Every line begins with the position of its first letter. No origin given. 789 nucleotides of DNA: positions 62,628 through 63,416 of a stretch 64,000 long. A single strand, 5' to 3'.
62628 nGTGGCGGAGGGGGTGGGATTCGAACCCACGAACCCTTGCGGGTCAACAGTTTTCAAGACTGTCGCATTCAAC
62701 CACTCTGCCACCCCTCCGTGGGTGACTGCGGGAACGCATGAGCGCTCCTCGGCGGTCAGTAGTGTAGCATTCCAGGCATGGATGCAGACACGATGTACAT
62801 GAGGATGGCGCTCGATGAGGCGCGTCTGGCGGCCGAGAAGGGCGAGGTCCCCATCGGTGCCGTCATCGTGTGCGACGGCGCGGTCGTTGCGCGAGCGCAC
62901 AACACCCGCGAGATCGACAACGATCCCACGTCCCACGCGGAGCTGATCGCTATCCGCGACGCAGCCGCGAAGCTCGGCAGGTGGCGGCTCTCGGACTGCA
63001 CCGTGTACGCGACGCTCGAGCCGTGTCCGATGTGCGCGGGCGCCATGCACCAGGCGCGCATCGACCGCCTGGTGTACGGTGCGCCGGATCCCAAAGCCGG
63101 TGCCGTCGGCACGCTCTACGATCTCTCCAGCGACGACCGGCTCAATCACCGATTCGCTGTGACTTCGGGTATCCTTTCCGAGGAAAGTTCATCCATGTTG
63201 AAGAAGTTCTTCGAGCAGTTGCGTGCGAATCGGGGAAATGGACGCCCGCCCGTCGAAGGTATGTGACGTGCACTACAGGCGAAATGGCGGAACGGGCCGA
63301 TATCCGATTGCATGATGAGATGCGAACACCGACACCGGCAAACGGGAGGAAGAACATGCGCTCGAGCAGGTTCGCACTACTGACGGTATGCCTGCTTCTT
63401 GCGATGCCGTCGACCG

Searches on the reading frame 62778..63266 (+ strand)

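Call 36: search_protein_families(library=pfam, proteins=[window:62778-63266:+], max_evalue=0.0001)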
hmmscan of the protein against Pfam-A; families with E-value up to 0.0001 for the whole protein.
window:62778-63266:+ (162 aa): 3 families
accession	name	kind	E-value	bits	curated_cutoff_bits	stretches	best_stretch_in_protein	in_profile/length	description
PF14437.12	MafB19-deam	-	1.4e-39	135.7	27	1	5-149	4-142/142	MafB19-like deaminase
PF00383.29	dCMP_cyt_deam_1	-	1.3e-30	105.8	25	1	2-101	2-101/102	Cytidine and deoxycytidylate deaminase zinc-binding region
PF14439.12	Bd3614-deam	-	3.3e-06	27.5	38.5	1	29-110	14-98/113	Bd3614-like deaminase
